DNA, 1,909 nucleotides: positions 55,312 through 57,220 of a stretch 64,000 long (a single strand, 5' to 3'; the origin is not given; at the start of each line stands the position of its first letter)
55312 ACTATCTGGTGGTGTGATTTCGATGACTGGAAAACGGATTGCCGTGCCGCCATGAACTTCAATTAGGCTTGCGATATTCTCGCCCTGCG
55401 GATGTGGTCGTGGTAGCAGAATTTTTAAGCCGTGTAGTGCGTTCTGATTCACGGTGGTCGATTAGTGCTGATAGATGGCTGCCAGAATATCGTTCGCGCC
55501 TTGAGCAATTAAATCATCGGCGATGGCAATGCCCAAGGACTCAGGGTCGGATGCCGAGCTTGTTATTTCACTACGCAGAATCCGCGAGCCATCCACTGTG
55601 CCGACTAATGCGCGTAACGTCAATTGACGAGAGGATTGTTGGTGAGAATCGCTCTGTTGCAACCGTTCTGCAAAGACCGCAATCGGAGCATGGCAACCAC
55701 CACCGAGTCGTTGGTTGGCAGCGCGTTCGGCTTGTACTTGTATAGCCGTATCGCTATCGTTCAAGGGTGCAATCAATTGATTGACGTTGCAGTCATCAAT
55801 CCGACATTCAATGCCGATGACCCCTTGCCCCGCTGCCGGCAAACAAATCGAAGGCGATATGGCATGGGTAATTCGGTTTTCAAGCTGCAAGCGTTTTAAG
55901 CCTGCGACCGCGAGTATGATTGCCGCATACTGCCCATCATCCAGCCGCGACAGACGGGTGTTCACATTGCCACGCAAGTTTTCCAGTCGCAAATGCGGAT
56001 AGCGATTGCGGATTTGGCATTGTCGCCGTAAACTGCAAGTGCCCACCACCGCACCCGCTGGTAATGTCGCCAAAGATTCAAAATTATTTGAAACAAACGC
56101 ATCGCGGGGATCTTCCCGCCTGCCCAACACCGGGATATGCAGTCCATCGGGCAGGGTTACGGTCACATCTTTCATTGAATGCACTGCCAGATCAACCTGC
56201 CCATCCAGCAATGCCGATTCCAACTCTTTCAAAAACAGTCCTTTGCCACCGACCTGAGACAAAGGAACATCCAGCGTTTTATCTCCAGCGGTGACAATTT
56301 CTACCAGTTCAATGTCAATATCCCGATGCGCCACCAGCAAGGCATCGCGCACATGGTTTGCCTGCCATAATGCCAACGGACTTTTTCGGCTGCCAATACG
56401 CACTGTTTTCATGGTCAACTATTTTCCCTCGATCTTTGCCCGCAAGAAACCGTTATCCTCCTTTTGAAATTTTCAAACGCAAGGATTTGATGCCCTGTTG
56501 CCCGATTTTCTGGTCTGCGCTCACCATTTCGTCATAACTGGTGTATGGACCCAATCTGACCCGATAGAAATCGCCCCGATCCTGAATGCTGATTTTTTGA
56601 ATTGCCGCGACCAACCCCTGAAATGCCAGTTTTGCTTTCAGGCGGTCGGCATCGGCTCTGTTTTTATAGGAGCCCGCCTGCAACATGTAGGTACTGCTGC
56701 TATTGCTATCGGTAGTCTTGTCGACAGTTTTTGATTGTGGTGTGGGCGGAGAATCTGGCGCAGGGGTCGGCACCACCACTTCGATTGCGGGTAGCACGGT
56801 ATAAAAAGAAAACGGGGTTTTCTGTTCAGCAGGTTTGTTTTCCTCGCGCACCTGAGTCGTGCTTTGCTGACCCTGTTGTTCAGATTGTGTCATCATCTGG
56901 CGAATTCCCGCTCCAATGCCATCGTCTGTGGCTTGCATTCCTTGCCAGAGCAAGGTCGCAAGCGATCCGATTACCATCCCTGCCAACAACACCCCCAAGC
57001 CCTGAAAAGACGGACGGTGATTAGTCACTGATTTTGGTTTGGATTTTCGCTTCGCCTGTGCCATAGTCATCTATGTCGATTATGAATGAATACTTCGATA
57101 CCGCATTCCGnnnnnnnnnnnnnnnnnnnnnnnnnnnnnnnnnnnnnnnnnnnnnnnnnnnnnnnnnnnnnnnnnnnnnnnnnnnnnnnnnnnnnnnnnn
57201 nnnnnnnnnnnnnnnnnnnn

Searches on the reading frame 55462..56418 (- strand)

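Call 94: search_protein_families(library=pfam, proteins=[window:55462-56418:-], max_evalue=0.00001)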
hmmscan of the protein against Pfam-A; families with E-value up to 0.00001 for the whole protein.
window:55462-56418:- (318 aa): 2 families
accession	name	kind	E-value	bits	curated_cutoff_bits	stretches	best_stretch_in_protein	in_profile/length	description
PF01379.25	Porphobil_deam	-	2.6e-82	275.8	22.1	1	6-213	1-206/207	Porphobilinogen deaminase, dipyromethane cofactor binding domain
PF03900.20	Porphobil_deamC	-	2.8e-16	60.1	26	1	226-304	2-73/74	Porphobilinogen deaminase, C-terminal domain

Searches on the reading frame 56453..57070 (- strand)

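Call 94: search_protein_families(library=pfam, proteins=[window:56453-57070:-], max_evalue=0.00001)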
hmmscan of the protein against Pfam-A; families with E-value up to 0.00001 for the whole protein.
window:56453-57070:- (205 aa): 1 family
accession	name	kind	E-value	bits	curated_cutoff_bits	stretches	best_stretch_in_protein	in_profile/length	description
PF05036.18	SPOR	-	3.5e-17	62.9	21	1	125-196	2-72/76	SPOR domain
